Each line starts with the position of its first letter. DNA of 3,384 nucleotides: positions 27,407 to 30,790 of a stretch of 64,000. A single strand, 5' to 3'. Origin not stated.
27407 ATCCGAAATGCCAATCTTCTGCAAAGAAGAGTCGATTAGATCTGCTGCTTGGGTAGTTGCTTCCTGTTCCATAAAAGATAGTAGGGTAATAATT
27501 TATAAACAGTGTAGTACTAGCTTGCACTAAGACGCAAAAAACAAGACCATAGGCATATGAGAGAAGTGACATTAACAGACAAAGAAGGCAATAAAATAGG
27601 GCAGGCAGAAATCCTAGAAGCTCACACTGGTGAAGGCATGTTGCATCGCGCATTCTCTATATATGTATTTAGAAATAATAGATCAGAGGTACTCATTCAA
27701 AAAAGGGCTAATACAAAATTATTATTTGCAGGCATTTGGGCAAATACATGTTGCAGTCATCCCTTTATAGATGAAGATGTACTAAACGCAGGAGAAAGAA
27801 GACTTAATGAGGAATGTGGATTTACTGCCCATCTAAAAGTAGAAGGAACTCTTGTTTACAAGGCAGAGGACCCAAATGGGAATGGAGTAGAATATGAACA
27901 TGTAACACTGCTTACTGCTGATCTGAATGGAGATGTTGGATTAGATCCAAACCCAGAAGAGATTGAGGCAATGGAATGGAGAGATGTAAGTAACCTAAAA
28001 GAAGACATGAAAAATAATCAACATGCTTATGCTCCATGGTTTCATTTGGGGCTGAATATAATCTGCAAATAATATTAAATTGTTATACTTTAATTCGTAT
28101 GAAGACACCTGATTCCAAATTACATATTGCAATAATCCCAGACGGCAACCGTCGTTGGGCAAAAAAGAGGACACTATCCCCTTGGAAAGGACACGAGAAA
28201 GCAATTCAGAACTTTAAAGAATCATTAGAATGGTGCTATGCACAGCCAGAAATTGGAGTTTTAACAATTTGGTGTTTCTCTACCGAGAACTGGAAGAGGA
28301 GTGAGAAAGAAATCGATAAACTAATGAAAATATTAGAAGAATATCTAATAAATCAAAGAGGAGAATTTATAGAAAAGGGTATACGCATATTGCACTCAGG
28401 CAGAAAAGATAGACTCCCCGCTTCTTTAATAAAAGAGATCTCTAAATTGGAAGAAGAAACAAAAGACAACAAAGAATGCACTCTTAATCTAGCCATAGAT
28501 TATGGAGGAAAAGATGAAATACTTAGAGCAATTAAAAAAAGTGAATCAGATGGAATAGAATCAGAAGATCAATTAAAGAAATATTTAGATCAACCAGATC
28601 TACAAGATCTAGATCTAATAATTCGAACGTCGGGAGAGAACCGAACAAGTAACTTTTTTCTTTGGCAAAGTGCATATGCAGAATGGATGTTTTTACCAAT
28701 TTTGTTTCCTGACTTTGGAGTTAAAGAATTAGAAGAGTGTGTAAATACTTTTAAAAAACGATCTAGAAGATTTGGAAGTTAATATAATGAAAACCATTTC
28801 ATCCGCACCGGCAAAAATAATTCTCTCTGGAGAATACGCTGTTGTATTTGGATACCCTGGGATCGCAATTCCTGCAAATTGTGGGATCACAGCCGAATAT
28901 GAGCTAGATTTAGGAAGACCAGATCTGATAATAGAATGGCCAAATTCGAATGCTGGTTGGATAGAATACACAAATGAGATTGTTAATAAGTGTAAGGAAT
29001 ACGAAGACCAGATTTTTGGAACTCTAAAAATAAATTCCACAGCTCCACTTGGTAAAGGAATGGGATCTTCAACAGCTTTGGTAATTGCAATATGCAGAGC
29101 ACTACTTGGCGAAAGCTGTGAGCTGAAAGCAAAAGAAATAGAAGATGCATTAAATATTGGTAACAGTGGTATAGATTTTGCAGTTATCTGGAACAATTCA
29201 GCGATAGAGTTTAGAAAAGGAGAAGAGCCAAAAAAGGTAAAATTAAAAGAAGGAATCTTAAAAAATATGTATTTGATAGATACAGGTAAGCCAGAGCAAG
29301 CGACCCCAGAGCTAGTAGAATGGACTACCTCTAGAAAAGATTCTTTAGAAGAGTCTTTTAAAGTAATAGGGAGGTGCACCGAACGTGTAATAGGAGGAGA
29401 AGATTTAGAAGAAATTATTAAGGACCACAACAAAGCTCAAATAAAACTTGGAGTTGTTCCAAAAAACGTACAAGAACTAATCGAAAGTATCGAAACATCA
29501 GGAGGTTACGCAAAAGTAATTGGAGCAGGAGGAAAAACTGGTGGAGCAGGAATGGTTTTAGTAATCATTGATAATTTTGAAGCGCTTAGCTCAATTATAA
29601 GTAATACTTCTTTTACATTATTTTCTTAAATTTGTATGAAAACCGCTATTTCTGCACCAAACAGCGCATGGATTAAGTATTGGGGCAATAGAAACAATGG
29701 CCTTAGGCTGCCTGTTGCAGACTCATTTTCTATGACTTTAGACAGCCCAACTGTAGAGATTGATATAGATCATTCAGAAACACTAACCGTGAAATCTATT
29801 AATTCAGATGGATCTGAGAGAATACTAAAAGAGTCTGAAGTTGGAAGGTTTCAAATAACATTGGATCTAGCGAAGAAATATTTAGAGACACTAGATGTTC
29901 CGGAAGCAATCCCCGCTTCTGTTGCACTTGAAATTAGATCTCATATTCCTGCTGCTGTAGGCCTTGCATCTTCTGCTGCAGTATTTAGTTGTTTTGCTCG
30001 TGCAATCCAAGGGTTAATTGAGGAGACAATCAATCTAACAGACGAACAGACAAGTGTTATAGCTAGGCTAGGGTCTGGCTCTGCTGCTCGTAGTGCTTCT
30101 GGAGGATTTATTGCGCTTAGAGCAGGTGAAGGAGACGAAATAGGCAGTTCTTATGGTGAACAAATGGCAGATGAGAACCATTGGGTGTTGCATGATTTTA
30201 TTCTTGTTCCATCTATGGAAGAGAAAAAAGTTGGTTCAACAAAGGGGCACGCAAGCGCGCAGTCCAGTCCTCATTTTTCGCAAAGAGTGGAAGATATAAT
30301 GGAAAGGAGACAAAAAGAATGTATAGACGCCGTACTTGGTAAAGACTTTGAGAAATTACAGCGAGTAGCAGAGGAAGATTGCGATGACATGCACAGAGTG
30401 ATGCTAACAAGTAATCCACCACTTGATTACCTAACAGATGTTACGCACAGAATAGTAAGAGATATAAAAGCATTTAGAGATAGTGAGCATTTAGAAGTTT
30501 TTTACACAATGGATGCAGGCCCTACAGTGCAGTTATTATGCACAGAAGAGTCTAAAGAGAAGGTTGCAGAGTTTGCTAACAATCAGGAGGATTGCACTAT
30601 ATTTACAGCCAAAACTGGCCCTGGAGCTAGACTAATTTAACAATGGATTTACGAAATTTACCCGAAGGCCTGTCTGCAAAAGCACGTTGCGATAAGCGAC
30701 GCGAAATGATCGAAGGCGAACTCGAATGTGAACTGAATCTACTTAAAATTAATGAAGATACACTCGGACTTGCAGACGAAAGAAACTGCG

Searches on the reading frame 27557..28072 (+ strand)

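Call 3: search_protein_families(library=pfam, proteins=[window:27557-28072:+], max_evalue=0.01)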
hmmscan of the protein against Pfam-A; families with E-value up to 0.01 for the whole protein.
window:27557-28072:+ (171 aa): 1 family
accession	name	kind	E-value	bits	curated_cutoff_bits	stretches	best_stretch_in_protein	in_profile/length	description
PF00293.34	NUDIX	-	5.7e-12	46.2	21.1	1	28-161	1-133/134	NUDIX domain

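Call 4: search_protein_families(library=ncbifam, proteins=[window:27557-28072:+], max_evalue=0.01)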
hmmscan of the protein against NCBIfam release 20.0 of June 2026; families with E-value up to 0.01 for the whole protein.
window:27557-28072:+ (171 aa): 4 families
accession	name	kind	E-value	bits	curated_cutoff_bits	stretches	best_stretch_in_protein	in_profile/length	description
NF002995.0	PRK03759.1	equivalog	7.7e-42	143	127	1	3-164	8-167/185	isopentenyl-diphosphate Delta-isomerase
TIGR02150.1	IPP_isom_1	equivalog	3.5e-32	111.5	105.8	1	4-164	1-157/159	isopentenyl-diphosphate delta-isomerase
NF041653.1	Nud_hyd_Meth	equivalog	1e-07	31.9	300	1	5-166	3-157/170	Nudix hydrolase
NF011922.0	PRK15393.1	equivalog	1.4e-05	24.8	152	1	6-91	15-98/182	NUDIX hydrolase YfcD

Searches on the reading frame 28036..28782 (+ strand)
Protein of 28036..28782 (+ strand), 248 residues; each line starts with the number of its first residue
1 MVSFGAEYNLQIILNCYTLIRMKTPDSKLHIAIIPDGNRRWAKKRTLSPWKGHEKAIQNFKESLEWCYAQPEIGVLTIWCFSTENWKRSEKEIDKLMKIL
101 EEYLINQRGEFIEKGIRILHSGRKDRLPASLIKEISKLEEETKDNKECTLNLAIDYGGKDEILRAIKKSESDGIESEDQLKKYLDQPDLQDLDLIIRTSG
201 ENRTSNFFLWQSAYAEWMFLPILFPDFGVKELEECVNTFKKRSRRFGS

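Call 3: search_protein_families(library=pfam, proteins=[window:28036-28782:+], max_evalue=0.01)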
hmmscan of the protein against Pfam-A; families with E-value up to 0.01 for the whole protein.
window:28036-28782:+ (248 aa): 1 family
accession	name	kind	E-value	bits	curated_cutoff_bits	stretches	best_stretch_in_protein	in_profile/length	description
PF01255.24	Prenyltransf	-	4.1e-71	239.5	27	1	34-247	1-219/219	Putative undecaprenyl diphosphate synthase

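Call 4: search_protein_families(library=ncbifam, proteins=[window:28036-28782:+], max_evalue=0.01)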
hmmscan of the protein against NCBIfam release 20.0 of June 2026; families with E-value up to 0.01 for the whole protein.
window:28036-28782:+ (248 aa): 16 families
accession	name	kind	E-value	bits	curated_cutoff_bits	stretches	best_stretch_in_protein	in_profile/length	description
NF011407.0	PRK14833.1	equivalog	1.3e-71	240.9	325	1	29-248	6-231/233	di-trans,poly-cis-decaprenylcistransferase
NF011405.0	PRK14830.1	equivalog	4.5e-66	223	304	1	29-247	24-249/251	undecaprenyl pyrophosphate synthase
TIGR00055.1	uppS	equivalog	1.6e-64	217.5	109.55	1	30-247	4-228/228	polyprenyl diphosphate synthase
NF011412.0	PRK14839.1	equivalog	1.9e-64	217.3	334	1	25-248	7-228/240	di-trans,poly-cis-decaprenylcistransferase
NF011404.0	PRK14829.1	equivalog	4.2e-61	206.5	372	1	29-248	32-258/260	isoprenyl transferase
NF011408.0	PRK14834.1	equivalog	3e-59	200.5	348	1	25-247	15-244/252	isoprenyl transferase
NF011406.0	PRK14831.1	subfamily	2.6e-56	190.6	375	1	29-247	25-250/256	undecaprenyl pyrophosphate synthase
NF011410.0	PRK14837.1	equivalog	3.9e-54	183.6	342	1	28-247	7-229/230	undecaprenyl pyrophosphate synthase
NF011414.0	PRK14841.1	equivalog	3.2e-51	174.2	401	1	29-247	5-228/233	isoprenyl transferase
NF011415.0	PRK14842.1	equivalog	5.5e-48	163.5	360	1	29-247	10-236/241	isoprenyl transferase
NF011413.0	PRK14840.1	equivalog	8.4e-48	163.2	410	1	29-247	20-249/250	isoprenyl transferase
NF011409.0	PRK14835.1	equivalog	5.9e-47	160.3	425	1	29-247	47-278/279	isoprenyl transferase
NF011403.0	PRK14828.1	equivalog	2.2e-46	158.4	348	1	21-247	22-257/258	isoprenyl transferase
NF011402.0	PRK14827.1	equivalog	5e-46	157.4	535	1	29-248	69-295/296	decaprenyl diphosphate synthase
NF007596.1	PRK10240.1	equivalog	2.7e-41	141.6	418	1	24-247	12-242/251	(2E,6E)-farnesyl-diphosphate-specific ditrans,polycis-undecaprenyl-diphosphate synthase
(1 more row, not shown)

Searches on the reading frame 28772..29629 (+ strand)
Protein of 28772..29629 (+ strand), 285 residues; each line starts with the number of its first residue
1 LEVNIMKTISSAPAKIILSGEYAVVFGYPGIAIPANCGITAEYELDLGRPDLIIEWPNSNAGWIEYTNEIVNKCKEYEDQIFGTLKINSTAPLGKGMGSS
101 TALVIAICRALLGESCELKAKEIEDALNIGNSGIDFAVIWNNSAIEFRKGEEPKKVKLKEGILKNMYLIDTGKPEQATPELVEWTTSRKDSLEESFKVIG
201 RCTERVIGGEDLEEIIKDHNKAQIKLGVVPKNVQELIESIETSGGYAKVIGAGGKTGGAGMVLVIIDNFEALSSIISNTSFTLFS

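Call 3: search_protein_families(library=pfam, proteins=[window:28772-29629:+], max_evalue=0.01)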
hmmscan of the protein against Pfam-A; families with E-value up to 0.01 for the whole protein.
window:28772-29629:+ (285 aa): 1 family
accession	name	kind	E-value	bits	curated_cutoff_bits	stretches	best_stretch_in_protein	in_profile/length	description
PF00288.32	GHMP_kinases_N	-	2.3e-06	28.2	22.3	1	72-133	8-76/87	GHMP kinases N terminal domain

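Call 4: search_protein_families(library=ncbifam, proteins=[window:28772-29629:+], max_evalue=0.01)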
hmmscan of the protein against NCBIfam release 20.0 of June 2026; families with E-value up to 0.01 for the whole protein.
window:28772-29629:+ (285 aa): 9 families
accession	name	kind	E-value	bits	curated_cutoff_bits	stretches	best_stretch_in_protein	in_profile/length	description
TIGR00549.1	mevalon_kin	equivalog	9.9e-24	84.3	163.05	1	12-259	1-272/276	mevalonate kinase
NF003036.0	PRK03926.1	equivalog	6.8e-17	61.5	403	1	9-278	3-281/302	mevalonate kinase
NF040656.1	GHMP_GYDIA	hypoth_equivalog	4.3e-08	32.7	225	1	91-221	109-238/299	GYDIA family GHMP kinase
NF003006.0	PRK03817.1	equivalog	1e-05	24.7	443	1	61-125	65-129/352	galactokinase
TIGR01920.1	Shik_kin_archae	equivalog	0.00072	19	126.85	1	67-113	53-100/266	shikimate kinase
TIGR01220.1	Pmev_kin_Gr_pos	equivalog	0.0043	16.1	165.7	0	224-263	291-328/358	phosphomevalonate kinase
NF003472.0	PRK05101.1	equivalog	0.007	15.3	499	0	58-128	87-157/382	galactokinase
NF001816.0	PRK00555.1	equivalog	0.0071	15.3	509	0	57-112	65-121/363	galactokinase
TIGR00191.1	thrB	equivalog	0.009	14.9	168.25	0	75-110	72-108/304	homoserine kinase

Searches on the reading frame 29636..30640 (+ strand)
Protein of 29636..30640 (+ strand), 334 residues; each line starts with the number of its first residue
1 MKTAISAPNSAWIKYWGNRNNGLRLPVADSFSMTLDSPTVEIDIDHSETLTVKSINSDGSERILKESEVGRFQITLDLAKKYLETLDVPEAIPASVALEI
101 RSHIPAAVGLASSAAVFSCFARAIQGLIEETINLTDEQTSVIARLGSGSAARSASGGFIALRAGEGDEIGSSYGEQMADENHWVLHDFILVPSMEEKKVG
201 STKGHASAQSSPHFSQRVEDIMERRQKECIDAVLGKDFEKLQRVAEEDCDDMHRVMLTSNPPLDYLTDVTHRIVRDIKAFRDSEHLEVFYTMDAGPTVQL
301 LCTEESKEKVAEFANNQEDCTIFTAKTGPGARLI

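Call 3: search_protein_families(library=pfam, proteins=[window:29636-30640:+], max_evalue=0.01)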
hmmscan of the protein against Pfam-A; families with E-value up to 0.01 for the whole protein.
window:29636-30640:+ (334 aa): 3 families
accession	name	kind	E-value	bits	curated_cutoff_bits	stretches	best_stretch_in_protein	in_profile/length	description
PF22700.2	MVD-like_N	-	1.1e-31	110.1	27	1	8-167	3-152/157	Diphosphomevalonate decarboxylase-like N-terminal domain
PF18376.6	MDD_C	-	2.7e-24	86.4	23.2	1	188-314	2-130/186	Mevalonate 5-diphosphate decarboxylase C-terminal domain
PF00288.32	GHMP_kinases_N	-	1e-06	29.3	22.3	1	84-156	12-76/87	GHMP kinases N terminal domain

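Call 4: search_protein_families(library=ncbifam, proteins=[window:29636-30640:+], max_evalue=0.01)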
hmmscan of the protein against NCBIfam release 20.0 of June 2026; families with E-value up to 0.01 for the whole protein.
window:29636-30640:+ (334 aa): 13 families
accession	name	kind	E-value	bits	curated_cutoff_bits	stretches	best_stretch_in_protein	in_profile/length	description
TIGR01240.1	mevDPdecarb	equivalog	1.5e-50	172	171.35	1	5-313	4-299/305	diphosphomevalonate decarboxylase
NF040704.1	IPP_alt_MvaD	equivalog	9.4e-29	100.5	475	1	3-316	3-299/323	phosphomevalonate decarboxylase MvaD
NF040847.1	mev_decarb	equivalog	4.6e-13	49.1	560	1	76-322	100-337/350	bisphosphomevalonate decarboxylase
NF040848.1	mev_kinase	equivalog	2e-07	30.3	440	1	111-317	110-304/323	mevalonate-3-kinase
TIGR00549.1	mevalon_kin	equivalog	3.8e-07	29.9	163.05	1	37-139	17-122/276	mevalonate kinase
TIGR01920.1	Shik_kin_archae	equivalog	6.4e-05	22.4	126.85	1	73-136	47-110/266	shikimate kinase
NF002288.1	PRK01212.1-4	equivalog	0.00044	19.4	194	1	29-132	16-113/303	homoserine kinase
NF002870.0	PRK03188.1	equivalog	0.00047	18.9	286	0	78-185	76-177/310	4-(cytidine 5'-diphospho)-2-C-methyl-D-erythritol kinase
NF003036.0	PRK03926.1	equivalog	0.0005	19.2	403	1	61-137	42-115/302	mevalonate kinase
NF040726.1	BetaRFA-P_synth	equivalog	0.0011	18.2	328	1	32-159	28-148/327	beta-ribofuranosylaminobenzene 5'-phosphate synthase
TIGR00144.1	beta_RFAP_syn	subfamily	0.0013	18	113.5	1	27-148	23-134/325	beta-ribofuranosylaminobenzene 5'-phosphate synthase family protein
TIGR00191.1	thrB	equivalog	0.0045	15.9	168.25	0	78-128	66-113/304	homoserine kinase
NF003006.0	PRK03817.1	equivalog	0.005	15.9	443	1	39-142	32-132/352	galactokinase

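Call 47: search_solved_structures(query=window:29636-30640:+, max_evalue=0.001, show_alignments=5)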
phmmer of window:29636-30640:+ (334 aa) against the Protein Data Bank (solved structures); distinct sequences matched with E-value up to 0.001: 19.
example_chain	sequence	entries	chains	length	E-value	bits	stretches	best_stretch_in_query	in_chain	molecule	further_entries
6n0x_A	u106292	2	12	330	3.6e-47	164.8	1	2-334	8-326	Diphosphomevalonate decarboxylase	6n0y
6n0z_A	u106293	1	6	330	6.1e-45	157.4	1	2-334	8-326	Diphosphomevalonate decarboxylase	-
5gmd_A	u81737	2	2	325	1.4e-37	133.3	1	4-333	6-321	Diphosphomevalonate decarboxylase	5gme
4z7c_A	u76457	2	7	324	1.4e-37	133.3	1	4-333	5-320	Diphosphomevalonate decarboxylase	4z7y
3f0n_A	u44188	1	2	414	1.5e-36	129.9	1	3-313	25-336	MEVALONATE PYROPHOSPHATE DECARBOXYLASE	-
6n10_A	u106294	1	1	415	2.2e-35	126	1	2-302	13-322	Diphosphomevalonate decarboxylase MVD1, peroxisomal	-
3d4j_A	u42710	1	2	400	2.9e-35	125.7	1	6-312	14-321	Diphosphomevalonate decarboxylase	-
2hke_A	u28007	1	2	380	4.2e-33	118.6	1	6-306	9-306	Diphosphomevalonate decarboxylase, putative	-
2hk2_A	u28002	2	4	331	7.2e-33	117.8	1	8-314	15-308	Diphosphomevalonate decarboxylase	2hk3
6xr5_A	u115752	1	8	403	1.7e-32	116.6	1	3-305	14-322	Diphosphomevalonate decarboxylase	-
3qt5_A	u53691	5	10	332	2.4e-31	112.8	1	8-312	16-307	Mevalonate diphosphate decarboxylase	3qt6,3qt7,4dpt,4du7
1fi4_A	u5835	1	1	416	4.3e-31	112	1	5-313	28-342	MEVALONATE 5-DIPHOSPHATE DECARBOXYLASE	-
3qt8_A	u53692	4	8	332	6.3e-31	111.4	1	8-312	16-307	Mevalonate diphosphate decarboxylase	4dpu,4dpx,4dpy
4dpw_A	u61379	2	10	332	3.2e-30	109.1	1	8-312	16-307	Mevalonate diphosphate decarboxylase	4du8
5v2l_A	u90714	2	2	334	8e-26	94.7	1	8-333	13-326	Mevalonate diphosphate decarboxylase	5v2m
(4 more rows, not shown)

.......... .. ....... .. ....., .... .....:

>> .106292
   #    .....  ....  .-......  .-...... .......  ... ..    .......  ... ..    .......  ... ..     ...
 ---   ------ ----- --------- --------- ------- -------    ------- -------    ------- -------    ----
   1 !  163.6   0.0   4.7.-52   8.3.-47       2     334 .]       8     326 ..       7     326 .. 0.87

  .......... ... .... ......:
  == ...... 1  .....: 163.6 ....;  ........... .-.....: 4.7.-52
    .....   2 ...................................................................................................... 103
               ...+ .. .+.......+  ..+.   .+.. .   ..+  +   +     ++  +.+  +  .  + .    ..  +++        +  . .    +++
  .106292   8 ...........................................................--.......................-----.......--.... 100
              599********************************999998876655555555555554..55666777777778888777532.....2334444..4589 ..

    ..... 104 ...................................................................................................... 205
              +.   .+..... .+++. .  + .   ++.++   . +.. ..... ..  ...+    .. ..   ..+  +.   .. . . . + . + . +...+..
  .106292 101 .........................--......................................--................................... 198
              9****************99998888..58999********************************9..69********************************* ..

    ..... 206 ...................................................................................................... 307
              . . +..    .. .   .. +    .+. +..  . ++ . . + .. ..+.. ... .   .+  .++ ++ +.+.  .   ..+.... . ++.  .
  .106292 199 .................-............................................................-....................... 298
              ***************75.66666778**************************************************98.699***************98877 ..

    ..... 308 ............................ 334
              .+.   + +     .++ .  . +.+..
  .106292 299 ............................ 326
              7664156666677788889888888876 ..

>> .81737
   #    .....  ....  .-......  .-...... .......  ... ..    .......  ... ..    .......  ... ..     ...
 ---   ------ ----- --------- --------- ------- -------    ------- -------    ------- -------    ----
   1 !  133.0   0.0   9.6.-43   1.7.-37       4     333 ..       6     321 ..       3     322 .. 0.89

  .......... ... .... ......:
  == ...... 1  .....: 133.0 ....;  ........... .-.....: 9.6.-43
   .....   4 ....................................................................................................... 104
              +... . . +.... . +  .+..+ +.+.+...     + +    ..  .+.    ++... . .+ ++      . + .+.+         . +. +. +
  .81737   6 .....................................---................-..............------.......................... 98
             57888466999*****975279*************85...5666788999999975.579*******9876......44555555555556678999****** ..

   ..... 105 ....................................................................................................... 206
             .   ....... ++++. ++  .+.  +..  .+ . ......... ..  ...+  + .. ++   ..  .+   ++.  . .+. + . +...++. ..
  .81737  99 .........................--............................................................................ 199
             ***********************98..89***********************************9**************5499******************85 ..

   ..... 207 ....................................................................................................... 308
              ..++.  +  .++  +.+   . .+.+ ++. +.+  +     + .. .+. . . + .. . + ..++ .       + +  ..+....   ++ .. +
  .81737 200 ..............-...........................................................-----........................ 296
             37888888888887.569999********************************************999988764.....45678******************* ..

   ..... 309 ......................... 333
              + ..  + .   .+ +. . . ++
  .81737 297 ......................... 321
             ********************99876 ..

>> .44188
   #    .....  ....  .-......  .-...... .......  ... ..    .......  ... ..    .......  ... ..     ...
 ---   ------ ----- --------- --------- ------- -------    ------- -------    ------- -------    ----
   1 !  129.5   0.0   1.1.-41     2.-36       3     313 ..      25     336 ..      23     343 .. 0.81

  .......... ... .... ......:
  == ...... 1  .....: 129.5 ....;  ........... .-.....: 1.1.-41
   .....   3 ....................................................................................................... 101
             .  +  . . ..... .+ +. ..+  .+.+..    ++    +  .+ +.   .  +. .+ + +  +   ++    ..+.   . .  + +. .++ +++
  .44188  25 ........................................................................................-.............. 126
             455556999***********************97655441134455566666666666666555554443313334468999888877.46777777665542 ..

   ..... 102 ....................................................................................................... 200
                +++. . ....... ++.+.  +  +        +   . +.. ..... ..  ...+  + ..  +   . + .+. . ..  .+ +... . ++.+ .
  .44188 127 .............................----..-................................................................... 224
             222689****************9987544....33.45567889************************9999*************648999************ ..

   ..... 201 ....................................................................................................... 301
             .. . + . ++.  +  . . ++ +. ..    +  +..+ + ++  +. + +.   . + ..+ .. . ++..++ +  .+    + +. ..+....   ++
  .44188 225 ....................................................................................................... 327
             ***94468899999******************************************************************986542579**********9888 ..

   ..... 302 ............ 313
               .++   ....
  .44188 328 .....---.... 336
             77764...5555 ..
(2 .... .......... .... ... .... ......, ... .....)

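Call 79: find_homologous_proteins(query=window:29636-30640:+, max_evalue=1e-20)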
Query window:29636-30640:+ (334 aa): 1289 proteins with E <= 1e-20 among 6580 candidates; the best 120 are listed.
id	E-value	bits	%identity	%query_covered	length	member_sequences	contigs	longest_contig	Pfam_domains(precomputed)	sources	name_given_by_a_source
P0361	4.4e-217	738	100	100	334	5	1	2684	PF00288.33,PF18376.7,PF22700.3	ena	-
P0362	3.8e-154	531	72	100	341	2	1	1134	PF00288.33,PF18376.7,PF22700.3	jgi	-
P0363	4.6e-148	511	69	100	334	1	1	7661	PF00288.33,PF18376.7,PF22700.3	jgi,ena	-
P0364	7.2e-146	504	69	100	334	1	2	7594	PF00288.33,PF18376.7,PF22700.3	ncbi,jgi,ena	ncbi:MAG: diphosphomevalonate decarboxylase [Candidatus Peribacteraceae bacterium]|jgi:diphosphomeva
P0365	1.9e-144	499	69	99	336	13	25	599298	PF00288.33,PF18376.7,PF22700.3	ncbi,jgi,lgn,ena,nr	ncbi:diphosphomevalonate decarboxylase [Candidatus Peribacteria bacterium RIFOXYC2_FULL_55_14]|nr:MA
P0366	8.6e-143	494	68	100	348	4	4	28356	PF00288.33,PF18376.7,PF22700.3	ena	-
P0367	5.6e-140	484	67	100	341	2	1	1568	PF00288.33,PF18376.7,PF22700.3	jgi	-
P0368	1.2e-139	483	67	100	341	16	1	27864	PF00288.33,PF18376.7,PF22700.3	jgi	-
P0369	5.1e-136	471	65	100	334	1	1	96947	PF00288.33,PF18376.7,PF22700.3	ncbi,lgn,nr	ncbi:diphosphomevalonate decarboxylase [Patescibacteria group bacterium]|nr:diphosphomevalonate deca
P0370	3.2e-134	466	63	100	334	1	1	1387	PF00288.33,PF18376.7,PF22700.3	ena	-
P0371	1.5e-133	463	63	99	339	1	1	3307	PF00288.33,PF18376.7,PF22700.3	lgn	-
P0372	1.6e-133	463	64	99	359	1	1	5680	PF18376.7,PF22700.3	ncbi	-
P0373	4.8e-133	462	64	100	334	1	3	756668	PF00288.33,PF18376.7,PF22700.3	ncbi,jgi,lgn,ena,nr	ncbi:diphosphomevalonate decarboxylase [Candidatus Peregrinibacteria bacterium CG10_big_fil_rev_8_21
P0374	2.5e-132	459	63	99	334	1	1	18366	PF00288.33,PF18376.7,PF22700.3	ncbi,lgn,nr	ncbi:MAG: diphosphomevalonate decarboxylase [Kiritimatiellales bacterium]|nr:diphosphomevalonate dec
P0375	4.2e-132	459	63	100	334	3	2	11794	PF00288.33,PF18376.7,PF22700.3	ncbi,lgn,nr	ncbi:diphosphomevalonate decarboxylase [Patescibacteria group bacterium]|nr:diphosphomevalonate deca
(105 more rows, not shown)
